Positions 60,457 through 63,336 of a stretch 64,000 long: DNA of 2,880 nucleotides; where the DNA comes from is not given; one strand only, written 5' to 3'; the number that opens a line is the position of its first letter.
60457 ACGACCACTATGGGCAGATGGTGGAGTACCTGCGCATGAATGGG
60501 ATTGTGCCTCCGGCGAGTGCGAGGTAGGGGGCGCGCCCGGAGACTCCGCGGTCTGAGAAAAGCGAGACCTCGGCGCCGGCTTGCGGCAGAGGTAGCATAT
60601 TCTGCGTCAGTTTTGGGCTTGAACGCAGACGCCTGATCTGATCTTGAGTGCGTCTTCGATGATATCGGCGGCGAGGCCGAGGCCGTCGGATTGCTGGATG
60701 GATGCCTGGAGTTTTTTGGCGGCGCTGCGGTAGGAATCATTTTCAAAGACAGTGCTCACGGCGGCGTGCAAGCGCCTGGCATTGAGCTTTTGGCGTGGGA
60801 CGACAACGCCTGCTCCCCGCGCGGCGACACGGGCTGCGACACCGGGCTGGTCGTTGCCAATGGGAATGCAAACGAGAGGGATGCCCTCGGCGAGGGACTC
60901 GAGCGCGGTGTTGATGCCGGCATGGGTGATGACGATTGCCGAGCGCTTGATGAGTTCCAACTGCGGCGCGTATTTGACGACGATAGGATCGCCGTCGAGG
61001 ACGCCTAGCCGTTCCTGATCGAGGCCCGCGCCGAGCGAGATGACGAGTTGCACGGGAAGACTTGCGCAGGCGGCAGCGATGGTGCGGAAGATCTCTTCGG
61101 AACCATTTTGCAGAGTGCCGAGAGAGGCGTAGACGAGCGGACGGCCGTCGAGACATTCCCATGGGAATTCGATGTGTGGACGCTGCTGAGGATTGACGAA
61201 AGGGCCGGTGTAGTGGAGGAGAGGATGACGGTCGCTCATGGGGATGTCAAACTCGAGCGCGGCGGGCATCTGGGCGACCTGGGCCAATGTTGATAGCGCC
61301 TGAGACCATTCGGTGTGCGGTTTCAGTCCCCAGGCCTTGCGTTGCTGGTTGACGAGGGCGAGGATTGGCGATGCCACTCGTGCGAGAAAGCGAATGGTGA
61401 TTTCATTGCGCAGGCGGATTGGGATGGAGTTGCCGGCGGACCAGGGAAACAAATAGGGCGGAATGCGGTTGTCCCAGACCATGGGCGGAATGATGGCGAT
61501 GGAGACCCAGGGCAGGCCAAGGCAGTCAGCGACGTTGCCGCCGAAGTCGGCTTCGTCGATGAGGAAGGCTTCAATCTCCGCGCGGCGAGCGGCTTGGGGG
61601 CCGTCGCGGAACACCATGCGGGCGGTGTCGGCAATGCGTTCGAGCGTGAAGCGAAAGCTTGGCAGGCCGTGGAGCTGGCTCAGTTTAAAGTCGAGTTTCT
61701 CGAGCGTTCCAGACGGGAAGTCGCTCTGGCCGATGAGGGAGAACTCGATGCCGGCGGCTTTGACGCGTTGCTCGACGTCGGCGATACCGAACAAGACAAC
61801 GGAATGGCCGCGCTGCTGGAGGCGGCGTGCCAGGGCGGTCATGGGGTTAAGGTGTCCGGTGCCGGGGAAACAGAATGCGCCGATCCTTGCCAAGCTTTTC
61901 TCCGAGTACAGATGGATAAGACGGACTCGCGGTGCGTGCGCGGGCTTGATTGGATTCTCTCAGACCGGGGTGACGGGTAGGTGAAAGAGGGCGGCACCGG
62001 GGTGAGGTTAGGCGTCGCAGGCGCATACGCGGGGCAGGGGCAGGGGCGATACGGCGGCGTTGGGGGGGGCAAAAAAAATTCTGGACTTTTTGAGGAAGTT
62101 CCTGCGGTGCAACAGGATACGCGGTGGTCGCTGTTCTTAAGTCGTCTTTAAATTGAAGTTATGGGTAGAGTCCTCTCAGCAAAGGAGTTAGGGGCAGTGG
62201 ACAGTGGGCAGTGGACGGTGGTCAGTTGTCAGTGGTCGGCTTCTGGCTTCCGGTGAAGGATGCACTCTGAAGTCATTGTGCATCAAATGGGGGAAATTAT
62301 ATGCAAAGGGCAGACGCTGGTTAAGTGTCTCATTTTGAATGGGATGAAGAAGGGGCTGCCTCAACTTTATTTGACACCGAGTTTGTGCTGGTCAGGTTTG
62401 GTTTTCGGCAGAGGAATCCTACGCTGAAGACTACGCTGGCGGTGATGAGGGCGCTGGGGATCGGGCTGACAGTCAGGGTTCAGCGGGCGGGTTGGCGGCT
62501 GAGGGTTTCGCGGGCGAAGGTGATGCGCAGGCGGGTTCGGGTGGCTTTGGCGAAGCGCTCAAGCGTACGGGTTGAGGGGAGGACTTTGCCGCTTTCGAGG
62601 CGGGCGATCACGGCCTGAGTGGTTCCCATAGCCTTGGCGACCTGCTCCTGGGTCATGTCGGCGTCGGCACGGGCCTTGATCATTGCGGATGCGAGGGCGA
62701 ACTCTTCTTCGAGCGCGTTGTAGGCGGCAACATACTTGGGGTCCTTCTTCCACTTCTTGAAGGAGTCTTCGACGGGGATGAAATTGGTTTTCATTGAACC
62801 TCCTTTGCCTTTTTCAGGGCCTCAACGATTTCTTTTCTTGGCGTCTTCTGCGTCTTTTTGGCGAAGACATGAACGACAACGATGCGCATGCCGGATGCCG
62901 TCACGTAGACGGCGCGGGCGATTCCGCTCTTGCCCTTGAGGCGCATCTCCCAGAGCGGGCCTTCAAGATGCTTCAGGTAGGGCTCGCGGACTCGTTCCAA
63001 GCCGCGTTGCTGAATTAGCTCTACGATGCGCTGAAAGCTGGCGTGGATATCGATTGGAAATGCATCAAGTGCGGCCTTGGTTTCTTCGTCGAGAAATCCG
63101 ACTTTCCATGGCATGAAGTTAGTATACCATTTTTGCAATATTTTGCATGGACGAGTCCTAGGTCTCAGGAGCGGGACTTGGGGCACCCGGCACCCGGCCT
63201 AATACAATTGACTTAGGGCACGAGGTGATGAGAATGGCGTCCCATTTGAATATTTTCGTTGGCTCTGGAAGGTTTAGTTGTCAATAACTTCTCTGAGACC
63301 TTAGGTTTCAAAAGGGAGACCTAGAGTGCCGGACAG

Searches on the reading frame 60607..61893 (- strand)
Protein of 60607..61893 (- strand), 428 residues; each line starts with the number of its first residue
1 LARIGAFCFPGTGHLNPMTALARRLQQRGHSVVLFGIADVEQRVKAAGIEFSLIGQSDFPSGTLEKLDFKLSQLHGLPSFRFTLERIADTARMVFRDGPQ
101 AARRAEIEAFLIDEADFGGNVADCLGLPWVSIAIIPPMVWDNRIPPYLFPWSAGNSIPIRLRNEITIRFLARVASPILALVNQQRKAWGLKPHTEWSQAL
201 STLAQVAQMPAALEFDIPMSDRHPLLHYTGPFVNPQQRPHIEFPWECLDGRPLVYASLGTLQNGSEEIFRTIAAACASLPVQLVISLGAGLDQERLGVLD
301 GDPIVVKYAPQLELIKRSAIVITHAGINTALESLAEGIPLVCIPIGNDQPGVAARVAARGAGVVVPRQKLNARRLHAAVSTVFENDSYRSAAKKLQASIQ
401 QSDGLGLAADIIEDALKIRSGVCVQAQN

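Call 27: search_protein_families(library=pfam, proteins=[window:60607-61893:-], max_evalue=0.01)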
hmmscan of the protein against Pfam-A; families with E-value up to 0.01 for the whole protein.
window:60607-61893:- (428 aa): 4 families
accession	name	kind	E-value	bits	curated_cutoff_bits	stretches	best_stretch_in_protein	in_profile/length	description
PF00201.24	UDPGT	-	1e-22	81.1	19.5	1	227-395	248-418/499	UDP-glucoronosyl and UDP-glucosyl transferase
PF06722.18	EryCIII-like_C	-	3.2e-14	53.6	31.7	1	281-398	12-128/145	Erythromycin biosynthesis protein CIII-like, C-terminal domain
PF04101.22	Glyco_tran_28_C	-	5e-12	46.6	22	1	281-394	31-152/166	Glycosyltransferase family 28 C-terminal domain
PF03033.26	Glyco_transf_28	-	4.1e-07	30.6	26.2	1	13-88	10-88/139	Glycosyltransferase family 28 N-terminal domain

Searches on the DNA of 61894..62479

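Call 20: search_rna_families(source=window, start=61894, end=62479, threshold=evalue, max_evalue=10, show_alignments=3)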
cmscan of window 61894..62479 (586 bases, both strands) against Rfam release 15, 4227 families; matches with E-value up to 10: 3.
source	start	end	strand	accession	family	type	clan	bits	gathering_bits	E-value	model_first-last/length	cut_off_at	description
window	62292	62377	+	RF01424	snoR118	Gene; snRNA; snoRNA; CD-box;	CL00071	14.3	44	3.7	1-92/92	no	small nucleolar RNA snoR118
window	62144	62294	-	RF02177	SMCR2_1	Gene; lncRNA;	-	12.2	50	8.7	1-159/159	no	Smith-Magenis syndrome chromosome region, candidate 2 conserved region 1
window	61991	62018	-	RF02791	CcsR1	Gene; sRNA;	-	12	65.3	4.8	47-75/83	no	Conserved CCUCCUCCC motif stress-induced RNA 1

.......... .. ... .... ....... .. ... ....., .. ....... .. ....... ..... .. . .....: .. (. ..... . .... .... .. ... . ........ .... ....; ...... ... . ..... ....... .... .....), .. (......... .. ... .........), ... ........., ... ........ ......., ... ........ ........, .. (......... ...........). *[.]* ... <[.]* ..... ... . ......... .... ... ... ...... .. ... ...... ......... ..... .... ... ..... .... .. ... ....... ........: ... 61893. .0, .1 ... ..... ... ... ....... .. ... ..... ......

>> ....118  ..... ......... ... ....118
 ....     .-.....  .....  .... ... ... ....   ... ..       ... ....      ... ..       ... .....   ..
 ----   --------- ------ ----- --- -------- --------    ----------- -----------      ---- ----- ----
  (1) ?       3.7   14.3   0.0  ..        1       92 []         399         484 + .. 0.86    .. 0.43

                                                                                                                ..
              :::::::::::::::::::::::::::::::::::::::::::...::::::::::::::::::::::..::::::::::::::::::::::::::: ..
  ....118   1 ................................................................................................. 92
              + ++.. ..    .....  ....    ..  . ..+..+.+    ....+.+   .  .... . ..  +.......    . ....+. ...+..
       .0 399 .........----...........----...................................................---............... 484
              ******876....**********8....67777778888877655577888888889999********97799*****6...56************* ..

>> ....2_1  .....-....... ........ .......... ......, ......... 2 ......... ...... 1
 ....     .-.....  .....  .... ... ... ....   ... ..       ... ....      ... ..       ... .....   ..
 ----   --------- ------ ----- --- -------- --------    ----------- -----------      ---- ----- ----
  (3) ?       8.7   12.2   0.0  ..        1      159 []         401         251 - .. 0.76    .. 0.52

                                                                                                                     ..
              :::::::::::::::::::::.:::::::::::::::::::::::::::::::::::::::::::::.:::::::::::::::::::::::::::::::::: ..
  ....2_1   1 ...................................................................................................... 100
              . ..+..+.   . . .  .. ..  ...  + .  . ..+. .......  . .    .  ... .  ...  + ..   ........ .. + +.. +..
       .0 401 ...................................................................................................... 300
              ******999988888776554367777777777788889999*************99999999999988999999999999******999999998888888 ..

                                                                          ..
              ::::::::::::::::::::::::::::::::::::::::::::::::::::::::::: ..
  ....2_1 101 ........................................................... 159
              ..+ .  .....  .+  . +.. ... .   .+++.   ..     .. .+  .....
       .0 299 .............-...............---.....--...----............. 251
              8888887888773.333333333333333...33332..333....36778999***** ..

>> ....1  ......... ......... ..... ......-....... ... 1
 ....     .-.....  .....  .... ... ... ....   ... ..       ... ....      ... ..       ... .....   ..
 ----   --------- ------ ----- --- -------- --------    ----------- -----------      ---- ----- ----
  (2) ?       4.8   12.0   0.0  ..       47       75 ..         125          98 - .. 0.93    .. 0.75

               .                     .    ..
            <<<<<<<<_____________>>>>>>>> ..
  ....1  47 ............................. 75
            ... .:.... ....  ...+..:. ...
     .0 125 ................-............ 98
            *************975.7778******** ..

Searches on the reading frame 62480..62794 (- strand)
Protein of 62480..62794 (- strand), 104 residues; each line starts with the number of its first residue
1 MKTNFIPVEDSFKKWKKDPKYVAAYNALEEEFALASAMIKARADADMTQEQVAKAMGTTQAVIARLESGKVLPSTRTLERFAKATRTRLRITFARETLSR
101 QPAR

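Call 27: search_protein_families(library=pfam, proteins=[window:62480-62794:-], max_evalue=0.01)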
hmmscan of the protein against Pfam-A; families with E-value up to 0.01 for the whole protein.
window:62480-62794:- (104 aa): 5 families
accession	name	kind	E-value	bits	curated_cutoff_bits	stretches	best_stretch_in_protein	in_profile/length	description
PF01381.28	HTH_3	-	5.5e-12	46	23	1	40-89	3-52/55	Helix-turn-helix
PF13560.12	HTH_31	-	8.3e-10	39.3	27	1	41-87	9-56/64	Helix-turn-helix domain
PF13443.12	HTH_26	-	8.7e-06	26.3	22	1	42-88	6-53/63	Cro/C1-type HTH DNA-binding domain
PF12844.13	HTH_19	-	0.003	17.9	30.2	1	40-82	6-48/64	Helix-turn-helix domain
PF17762.8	HTH_ParB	-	0.0091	16.6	22.6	0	35-64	9-38/102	ParB HTH domain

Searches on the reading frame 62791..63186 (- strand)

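Call 27: search_protein_families(library=pfam, proteins=[window:62791-63186:-], max_evalue=0.01)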
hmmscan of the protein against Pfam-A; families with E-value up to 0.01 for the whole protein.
window:62791-63186:- (131 aa): 1 family
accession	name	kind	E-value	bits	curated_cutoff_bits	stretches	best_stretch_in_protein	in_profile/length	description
PF05973.20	Gp49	-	4.4e-24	84.8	23.9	1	40-127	3-89/90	Phage derived protein Gp49-like (DUF891)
